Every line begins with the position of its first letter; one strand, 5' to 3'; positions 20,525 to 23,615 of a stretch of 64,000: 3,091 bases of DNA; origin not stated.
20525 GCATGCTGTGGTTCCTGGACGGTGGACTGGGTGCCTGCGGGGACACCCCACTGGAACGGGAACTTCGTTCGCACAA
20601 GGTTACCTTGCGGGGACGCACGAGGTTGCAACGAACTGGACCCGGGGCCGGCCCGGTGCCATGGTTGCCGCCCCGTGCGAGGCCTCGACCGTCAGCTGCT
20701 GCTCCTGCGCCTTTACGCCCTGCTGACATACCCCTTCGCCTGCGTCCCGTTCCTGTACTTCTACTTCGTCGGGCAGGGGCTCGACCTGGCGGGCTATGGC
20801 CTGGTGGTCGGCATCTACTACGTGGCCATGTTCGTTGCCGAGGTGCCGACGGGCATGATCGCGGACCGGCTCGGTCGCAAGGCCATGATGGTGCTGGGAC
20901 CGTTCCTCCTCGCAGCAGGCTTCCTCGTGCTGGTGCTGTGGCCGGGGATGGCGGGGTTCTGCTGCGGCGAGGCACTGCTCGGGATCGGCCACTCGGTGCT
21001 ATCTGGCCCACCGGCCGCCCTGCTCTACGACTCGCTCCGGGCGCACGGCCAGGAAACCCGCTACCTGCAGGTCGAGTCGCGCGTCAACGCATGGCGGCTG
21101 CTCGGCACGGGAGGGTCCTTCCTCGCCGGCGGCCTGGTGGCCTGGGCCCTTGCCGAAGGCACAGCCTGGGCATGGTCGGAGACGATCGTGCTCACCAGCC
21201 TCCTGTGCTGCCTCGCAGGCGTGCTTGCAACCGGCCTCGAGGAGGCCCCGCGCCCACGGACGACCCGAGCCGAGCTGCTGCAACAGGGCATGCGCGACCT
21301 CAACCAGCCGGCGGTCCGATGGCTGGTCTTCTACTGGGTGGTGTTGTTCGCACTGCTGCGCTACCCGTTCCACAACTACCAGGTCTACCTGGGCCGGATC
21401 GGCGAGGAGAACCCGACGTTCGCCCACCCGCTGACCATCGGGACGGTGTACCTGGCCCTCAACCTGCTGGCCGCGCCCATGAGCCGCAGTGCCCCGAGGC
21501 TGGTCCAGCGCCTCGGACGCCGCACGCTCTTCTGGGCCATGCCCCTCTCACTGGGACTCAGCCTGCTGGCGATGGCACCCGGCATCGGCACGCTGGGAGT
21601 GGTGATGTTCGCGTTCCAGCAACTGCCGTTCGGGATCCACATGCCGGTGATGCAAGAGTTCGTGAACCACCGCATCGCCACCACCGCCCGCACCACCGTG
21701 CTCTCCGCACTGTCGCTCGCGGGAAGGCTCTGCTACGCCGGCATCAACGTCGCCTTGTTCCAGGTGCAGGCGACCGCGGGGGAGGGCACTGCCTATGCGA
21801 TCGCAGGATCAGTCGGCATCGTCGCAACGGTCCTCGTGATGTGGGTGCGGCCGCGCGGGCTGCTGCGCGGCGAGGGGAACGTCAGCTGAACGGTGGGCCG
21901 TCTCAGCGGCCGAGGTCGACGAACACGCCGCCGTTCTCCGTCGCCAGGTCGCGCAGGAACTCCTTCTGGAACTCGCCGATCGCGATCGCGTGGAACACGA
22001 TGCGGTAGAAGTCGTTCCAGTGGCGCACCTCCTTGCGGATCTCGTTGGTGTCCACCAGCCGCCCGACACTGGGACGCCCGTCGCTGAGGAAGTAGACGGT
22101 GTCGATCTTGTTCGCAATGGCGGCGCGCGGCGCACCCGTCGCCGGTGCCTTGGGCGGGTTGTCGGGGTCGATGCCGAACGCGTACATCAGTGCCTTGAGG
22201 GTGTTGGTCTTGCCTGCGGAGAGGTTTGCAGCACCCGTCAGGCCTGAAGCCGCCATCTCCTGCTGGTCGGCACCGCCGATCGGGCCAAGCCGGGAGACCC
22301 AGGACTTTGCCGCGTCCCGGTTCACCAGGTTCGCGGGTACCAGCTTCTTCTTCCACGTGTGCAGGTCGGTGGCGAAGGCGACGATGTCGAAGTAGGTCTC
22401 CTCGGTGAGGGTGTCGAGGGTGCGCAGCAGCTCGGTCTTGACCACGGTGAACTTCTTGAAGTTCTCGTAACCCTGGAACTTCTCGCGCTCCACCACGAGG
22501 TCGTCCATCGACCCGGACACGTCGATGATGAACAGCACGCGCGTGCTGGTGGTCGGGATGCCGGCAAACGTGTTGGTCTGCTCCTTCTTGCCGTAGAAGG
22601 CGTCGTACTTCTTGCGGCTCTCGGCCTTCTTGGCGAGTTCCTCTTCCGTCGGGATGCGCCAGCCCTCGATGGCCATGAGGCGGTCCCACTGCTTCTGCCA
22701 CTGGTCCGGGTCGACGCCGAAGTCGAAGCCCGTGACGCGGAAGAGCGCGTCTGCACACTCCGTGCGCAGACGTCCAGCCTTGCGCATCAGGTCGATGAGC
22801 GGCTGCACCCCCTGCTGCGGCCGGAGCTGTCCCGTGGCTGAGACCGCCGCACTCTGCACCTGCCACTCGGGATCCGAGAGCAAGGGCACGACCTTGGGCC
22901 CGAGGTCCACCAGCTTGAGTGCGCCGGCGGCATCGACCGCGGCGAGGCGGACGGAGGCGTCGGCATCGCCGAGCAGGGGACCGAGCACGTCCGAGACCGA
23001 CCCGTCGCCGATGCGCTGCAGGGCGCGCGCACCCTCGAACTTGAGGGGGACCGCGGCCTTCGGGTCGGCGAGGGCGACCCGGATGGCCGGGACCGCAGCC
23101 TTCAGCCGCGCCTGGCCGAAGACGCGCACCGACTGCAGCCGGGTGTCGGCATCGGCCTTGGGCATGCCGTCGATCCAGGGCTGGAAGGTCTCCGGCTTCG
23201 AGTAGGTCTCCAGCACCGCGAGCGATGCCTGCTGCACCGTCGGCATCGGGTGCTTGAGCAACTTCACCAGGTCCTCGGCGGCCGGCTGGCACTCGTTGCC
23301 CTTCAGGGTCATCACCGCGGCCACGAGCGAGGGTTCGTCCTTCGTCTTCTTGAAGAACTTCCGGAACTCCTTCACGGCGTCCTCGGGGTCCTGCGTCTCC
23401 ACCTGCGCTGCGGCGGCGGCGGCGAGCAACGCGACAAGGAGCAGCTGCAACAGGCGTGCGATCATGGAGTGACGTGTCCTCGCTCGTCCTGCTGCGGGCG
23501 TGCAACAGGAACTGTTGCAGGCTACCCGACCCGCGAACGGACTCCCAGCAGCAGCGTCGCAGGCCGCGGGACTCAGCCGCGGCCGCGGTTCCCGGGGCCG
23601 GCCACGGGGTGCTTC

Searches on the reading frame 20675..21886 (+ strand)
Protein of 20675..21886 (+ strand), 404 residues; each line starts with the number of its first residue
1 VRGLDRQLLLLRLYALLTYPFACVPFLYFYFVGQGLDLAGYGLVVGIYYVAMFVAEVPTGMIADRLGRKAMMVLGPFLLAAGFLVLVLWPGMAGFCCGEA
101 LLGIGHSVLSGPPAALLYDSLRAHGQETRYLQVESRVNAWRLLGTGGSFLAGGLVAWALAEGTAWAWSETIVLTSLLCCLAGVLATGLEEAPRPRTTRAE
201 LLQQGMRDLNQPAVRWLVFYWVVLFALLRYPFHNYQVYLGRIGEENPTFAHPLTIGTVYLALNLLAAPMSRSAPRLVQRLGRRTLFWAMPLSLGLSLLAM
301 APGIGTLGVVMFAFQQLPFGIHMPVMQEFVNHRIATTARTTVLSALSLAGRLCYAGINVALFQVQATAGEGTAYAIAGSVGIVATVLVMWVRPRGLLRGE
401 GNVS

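Call 42: search_protein_families(library=pfam, proteins=[window:20675-21886:+], max_evalue=0.001)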
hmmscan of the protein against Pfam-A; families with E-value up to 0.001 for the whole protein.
window:20675-21886:+ (404 aa): 2 families
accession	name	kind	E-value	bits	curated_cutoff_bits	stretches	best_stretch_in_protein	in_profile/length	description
PF07690.21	MFS_1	-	1.6e-21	77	33.4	1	33-352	26-341/347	Major Facilitator Superfamily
PF12832.13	MFS_1_like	-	1.8e-07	31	25.2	1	22-345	17-341/373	MFS_1 like family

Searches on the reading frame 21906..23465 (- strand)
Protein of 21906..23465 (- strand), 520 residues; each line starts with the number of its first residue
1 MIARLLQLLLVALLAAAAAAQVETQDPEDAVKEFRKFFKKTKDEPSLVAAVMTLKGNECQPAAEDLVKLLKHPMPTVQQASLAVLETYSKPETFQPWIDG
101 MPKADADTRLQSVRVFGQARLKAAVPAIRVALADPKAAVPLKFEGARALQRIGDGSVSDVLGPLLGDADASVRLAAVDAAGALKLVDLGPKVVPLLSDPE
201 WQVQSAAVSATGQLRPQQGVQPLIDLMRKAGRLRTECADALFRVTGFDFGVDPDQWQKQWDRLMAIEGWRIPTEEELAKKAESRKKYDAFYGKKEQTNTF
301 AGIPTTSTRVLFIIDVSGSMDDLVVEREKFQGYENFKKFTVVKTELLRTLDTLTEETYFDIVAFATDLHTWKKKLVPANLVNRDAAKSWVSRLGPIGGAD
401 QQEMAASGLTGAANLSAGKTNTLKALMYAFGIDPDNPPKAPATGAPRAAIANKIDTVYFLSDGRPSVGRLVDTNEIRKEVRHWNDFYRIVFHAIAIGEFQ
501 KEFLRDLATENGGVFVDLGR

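Call 59: search_protein_families(library=pfam, proteins=[window:21906-23465:-], max_evalue=0.001)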
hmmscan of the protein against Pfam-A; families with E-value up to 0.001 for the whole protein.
window:21906-23465:- (520 aa): 5 families
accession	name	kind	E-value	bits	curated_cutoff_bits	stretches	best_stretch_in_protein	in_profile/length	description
PF13646.12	HEAT_2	-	4.1e-16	59.5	27.7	2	159-241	2-87/88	HEAT repeats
PF02985.28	HEAT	-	1.9e-08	34.2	23.5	0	190-214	3-27/31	HEAT repeat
PF00092.34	VWA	-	2.2e-05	25.2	23.8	0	310-512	2-155/174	von Willebrand factor type A domain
PF13768.12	VWA_3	-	0.00017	22.1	27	0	346-513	24-151/155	von Willebrand factor type A domain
PF13519.12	VWA_2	-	0.00081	20.4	27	0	310-396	1-72/107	von Willebrand factor type A domain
